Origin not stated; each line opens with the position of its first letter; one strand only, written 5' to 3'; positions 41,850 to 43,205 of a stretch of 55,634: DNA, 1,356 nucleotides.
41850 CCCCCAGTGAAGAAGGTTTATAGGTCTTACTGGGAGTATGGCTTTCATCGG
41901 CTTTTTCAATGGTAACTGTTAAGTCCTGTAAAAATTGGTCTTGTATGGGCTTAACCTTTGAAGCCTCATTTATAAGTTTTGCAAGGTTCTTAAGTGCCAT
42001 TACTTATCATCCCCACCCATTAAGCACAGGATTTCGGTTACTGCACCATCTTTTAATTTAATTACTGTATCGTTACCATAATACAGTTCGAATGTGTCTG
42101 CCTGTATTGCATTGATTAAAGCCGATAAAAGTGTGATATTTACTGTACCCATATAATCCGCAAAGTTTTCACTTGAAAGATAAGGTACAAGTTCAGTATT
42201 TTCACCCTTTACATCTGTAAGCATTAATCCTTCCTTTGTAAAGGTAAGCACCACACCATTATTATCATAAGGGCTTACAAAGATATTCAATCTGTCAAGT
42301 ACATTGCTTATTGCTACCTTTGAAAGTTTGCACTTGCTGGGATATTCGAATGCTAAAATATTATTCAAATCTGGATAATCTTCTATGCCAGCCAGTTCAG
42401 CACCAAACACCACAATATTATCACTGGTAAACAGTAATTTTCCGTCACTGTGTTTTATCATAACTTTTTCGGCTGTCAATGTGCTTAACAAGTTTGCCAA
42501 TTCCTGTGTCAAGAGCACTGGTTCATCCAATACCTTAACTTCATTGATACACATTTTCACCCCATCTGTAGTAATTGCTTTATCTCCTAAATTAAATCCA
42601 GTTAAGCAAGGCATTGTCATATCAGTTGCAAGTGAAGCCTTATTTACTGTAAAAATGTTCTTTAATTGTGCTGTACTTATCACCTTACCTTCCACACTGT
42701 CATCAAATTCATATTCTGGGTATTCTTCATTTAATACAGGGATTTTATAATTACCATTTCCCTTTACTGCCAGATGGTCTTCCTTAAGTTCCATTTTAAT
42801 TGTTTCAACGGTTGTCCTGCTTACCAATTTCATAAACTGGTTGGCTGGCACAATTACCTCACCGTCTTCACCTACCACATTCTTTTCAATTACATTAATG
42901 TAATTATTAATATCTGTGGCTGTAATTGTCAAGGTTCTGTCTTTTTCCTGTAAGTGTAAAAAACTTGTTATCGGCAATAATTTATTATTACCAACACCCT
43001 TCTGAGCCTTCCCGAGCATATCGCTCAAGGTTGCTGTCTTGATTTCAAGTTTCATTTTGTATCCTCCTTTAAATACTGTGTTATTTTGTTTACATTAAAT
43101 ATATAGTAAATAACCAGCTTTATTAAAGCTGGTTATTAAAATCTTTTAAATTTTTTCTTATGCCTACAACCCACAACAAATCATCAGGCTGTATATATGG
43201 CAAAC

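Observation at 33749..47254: The N-terminal peptide Q-x-T-L-F (beta-clamp-binding-motif-like) recurs on four functionally unrelated proteins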

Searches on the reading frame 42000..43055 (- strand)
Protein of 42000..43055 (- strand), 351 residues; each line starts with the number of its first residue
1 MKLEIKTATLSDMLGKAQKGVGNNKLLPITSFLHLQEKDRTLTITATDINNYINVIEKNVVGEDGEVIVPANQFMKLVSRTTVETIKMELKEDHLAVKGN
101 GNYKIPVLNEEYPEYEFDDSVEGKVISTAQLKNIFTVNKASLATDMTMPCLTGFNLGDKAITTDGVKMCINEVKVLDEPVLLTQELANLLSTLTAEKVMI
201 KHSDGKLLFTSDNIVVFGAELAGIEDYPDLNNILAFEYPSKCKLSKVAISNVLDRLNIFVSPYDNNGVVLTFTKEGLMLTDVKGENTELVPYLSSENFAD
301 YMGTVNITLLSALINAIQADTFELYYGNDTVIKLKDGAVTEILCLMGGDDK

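Call 5: search_protein_families(library=pfam, proteins=[window:42000-43055:-], max_evalue=0.01)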
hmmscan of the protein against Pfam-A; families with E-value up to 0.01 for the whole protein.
window:42000-43055:- (351 aa): 2 families
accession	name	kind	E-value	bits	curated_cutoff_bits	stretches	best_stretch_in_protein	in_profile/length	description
PF00712.24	DNA_pol3_beta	-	4.6e-16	59.5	24.4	1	1-115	1-119/120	DNA polymerase III beta subunit, N-terminal domain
PF02767.21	DNA_pol3_beta_2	-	9.9e-05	23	27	0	5-113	2-115/116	DNA polymerase III beta subunit, central domain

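Call 7: find_related_loci(query=window:42000-43055:-, collection=viral_contigs, flank=10000)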
Query window:42000-43055:- (351 aa) in viral_contigs; peptide patterns used: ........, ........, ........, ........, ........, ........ (x = any residue, [..] = any of these).
6 stretches matched a pattern; 1 encode a relative of the query (tblastn E <= 1e-3); 1 distinct loci.
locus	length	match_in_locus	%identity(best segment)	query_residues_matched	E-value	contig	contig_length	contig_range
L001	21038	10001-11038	61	1-346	8e-145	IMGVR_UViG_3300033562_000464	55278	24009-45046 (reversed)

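Call 13: search_dna_similar(query=window:42000-43055:-, collection=phages, mode=protein, max_rows=40, max_evalue=0.00001)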
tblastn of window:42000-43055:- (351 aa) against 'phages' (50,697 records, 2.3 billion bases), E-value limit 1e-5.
Records with a match: 9; places in all: 9; records where one place covers at least 80% of the query: 7.
Best place of each record, by identity: <60% 9.
By first word of the organism name: Clostridium 3; Streptococcus 3; Staphylococcus 2; Bacillus 1.
By host as written in the record: - 2; Streptococcus pneumoniae strain R6 2; Staphylococcus aureus 2; Bacillus cereus MCR1 1; Clostridium sp. 1; Streptococcus pneumoniae R6 1.
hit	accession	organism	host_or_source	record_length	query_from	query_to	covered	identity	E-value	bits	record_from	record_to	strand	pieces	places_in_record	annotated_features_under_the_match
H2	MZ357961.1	Bacillus phage Flasso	Bacillus cereus MCR1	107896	1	346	99%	43.3%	1e-80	273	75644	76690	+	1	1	DNA polymerase III beta subunit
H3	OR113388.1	Clostridium phage vB_CtyS-FA88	Clostridium sp.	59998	1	351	100%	41.5%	2e-82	278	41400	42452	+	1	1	hypothetical protein (x2)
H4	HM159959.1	Clostridium phage phiCTP1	-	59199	1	351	100%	41.5%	6e-81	274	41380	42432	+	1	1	putative DNA polymerase III beta subunit | hypothetical phage protein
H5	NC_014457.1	Clostridium phage phiCTP1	-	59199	1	351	100%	41.5%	6e-81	274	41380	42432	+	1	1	putative DNA polymerase III beta subunit | CRISPR/Cas system associated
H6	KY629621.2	Streptococcus virus MS1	Streptococcus pneumoniae R6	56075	1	344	98%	30.3%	1e-42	164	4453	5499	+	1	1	DnaN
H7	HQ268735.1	Streptococcus phage Dp-1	Streptococcus pneumoniae strain R6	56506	1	345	98%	29.2%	1e-32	134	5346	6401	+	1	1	DnaN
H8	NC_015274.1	Streptococcus phage Dp-1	Streptococcus pneumoniae strain R6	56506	1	345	98%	29.2%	1e-32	134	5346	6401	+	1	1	DnaN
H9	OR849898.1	Staphylococcus phage SA 1298 Kay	Staphylococcus aureus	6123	1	271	77%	21.9%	2e-6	56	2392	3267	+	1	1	record has no annotation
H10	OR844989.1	Staphylococcus phage SA 1306 Kay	Staphylococcus aureus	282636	1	271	77%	21.9%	2e-6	56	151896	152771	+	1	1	record has no annotation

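Call 28: get_annotated_region(hit=H2, flank=20000)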
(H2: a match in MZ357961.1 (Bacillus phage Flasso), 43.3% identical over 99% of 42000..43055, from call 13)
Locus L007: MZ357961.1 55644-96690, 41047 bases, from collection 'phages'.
description: Bacillus phage Flasso, complete genome.
organism: Bacillus phage Flasso (NCBI taxid 2851084)
taxonomy: Viruses
host: Bacillus cereus MCR1; source: soil; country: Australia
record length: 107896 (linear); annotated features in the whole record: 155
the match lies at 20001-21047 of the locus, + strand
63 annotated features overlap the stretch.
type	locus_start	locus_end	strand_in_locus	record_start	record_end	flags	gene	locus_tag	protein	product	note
CDS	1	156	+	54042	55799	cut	-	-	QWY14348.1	helicase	-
CDS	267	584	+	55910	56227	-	-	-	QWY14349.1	hypothetical protein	-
CDS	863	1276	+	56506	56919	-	-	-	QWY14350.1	hypothetical protein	-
CDS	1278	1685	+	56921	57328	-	-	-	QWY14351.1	hypothetical protein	-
CDS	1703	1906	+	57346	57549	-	-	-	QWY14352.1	hypothetical protein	-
CDS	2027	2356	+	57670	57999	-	-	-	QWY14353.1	hypothetical protein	-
CDS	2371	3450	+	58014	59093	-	-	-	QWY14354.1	helix-turn-helix domain-containing protein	-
CDS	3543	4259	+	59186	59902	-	-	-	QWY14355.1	DNA replication protein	-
CDS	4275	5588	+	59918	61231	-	-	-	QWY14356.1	replicative DNA helicase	-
CDS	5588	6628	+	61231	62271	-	-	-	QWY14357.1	DNA primase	-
CDS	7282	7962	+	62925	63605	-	-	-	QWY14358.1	hypothetical protein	-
CDS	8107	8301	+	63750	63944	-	-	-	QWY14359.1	hypothetical protein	-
CDS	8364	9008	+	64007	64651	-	-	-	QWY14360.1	hypothetical protein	-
CDS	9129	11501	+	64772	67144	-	-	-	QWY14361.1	DNA polymerase I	-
CDS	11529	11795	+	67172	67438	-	-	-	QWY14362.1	hypothetical protein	-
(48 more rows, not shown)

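Call 40: find_related_loci(query=A2, collection=viral_contigs, flank=10000)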
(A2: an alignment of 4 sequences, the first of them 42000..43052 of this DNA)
Query A2 (350 aa) in viral_contigs; peptide patterns used: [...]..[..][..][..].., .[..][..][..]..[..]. (x = any residue, [..] = any of these).
209 stretches matched a pattern; 93 encode a relative of the query (tblastn E <= 1e-3); the best 80 are kept; 80 distinct loci.
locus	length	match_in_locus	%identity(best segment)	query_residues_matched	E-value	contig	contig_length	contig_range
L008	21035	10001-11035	61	1-345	3e-142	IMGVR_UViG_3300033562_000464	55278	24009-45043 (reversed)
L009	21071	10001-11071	43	1-348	3e-84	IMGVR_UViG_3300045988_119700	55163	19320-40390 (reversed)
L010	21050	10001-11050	41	1-350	3e-84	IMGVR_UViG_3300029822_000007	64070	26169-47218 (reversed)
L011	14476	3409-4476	45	1-348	3e-84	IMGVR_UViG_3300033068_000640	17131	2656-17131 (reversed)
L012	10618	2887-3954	41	1-349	6e-84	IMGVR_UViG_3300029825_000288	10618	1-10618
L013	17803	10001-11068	45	1-348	5e-84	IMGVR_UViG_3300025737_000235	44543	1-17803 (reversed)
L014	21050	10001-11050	41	1-350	2e-83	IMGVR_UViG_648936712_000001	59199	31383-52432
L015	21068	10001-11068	45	1-348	1e-83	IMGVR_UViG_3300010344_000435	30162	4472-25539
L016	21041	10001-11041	43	10-348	5e-83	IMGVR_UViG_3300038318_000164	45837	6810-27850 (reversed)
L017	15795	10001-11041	44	10-348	3e-83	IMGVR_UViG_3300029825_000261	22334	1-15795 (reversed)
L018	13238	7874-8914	43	10-348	1e-82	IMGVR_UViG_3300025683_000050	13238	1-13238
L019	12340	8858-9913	39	1-345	2e-82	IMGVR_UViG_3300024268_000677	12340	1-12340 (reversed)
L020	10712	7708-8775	41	1-349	3e-82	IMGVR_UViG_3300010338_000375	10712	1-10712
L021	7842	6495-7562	39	1-349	2e-79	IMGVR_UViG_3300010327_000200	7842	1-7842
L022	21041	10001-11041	43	10-348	5e-78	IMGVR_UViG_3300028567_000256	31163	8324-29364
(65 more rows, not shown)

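Call 50: search_solved_structures(query=window:42000-43052:-, max_evalue=0.01, show_alignments=3)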
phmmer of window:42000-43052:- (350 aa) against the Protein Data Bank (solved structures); distinct sequences matched with E-value up to 0.01: 20.
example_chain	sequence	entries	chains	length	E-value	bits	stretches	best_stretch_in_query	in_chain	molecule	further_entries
4trt_A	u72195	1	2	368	2.7e-09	40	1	4-282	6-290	DNA polymerase III subunit beta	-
2avt_A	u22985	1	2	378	7.3e-08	35.3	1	13-325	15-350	DNA polymerase III beta subunit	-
7evp_A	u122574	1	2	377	1.8e-07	34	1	13-279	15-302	Beta sliding clamp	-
4tr6_A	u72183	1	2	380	3.4e-07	33.1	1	14-270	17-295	DNA polymerase III subunit beta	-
6man_A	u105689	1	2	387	8.3e-07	31.8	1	2-328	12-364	Beta sliding clamp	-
6e8d_A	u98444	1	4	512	1.2e-06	31.3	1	14-270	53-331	Beta sliding clamp,DNA mismatch repair protein MutL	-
6ap4_A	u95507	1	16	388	2.5e-06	30.3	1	3-177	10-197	DNA polymerase III subunit beta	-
1vpk_A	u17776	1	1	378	7.9e-06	28.6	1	2-269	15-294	DNA polymerase III, beta subunit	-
6d46_A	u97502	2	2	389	1.2e-05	28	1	1-326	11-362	Beta sliding clamp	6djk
6dj8_A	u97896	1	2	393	2.2e-05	27.2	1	13-335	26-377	Beta sliding clamp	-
5w7z_A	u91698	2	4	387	6.2e-05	25.7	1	1-327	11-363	DNA polymerase III subunit beta | Beta sliding clamp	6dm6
6ptv_A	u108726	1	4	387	0.00027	23.5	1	1-327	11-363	Beta sliding clamp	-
6dlk_A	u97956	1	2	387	0.00028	23.5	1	1-327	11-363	Beta sliding clamp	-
7ybd_A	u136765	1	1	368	0.00039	23.1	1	8-280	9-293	Beta sliding clamp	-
5fve_A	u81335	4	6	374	0.00047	22.8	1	23-246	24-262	DNA POLYMERASE III SUBUNIT BETA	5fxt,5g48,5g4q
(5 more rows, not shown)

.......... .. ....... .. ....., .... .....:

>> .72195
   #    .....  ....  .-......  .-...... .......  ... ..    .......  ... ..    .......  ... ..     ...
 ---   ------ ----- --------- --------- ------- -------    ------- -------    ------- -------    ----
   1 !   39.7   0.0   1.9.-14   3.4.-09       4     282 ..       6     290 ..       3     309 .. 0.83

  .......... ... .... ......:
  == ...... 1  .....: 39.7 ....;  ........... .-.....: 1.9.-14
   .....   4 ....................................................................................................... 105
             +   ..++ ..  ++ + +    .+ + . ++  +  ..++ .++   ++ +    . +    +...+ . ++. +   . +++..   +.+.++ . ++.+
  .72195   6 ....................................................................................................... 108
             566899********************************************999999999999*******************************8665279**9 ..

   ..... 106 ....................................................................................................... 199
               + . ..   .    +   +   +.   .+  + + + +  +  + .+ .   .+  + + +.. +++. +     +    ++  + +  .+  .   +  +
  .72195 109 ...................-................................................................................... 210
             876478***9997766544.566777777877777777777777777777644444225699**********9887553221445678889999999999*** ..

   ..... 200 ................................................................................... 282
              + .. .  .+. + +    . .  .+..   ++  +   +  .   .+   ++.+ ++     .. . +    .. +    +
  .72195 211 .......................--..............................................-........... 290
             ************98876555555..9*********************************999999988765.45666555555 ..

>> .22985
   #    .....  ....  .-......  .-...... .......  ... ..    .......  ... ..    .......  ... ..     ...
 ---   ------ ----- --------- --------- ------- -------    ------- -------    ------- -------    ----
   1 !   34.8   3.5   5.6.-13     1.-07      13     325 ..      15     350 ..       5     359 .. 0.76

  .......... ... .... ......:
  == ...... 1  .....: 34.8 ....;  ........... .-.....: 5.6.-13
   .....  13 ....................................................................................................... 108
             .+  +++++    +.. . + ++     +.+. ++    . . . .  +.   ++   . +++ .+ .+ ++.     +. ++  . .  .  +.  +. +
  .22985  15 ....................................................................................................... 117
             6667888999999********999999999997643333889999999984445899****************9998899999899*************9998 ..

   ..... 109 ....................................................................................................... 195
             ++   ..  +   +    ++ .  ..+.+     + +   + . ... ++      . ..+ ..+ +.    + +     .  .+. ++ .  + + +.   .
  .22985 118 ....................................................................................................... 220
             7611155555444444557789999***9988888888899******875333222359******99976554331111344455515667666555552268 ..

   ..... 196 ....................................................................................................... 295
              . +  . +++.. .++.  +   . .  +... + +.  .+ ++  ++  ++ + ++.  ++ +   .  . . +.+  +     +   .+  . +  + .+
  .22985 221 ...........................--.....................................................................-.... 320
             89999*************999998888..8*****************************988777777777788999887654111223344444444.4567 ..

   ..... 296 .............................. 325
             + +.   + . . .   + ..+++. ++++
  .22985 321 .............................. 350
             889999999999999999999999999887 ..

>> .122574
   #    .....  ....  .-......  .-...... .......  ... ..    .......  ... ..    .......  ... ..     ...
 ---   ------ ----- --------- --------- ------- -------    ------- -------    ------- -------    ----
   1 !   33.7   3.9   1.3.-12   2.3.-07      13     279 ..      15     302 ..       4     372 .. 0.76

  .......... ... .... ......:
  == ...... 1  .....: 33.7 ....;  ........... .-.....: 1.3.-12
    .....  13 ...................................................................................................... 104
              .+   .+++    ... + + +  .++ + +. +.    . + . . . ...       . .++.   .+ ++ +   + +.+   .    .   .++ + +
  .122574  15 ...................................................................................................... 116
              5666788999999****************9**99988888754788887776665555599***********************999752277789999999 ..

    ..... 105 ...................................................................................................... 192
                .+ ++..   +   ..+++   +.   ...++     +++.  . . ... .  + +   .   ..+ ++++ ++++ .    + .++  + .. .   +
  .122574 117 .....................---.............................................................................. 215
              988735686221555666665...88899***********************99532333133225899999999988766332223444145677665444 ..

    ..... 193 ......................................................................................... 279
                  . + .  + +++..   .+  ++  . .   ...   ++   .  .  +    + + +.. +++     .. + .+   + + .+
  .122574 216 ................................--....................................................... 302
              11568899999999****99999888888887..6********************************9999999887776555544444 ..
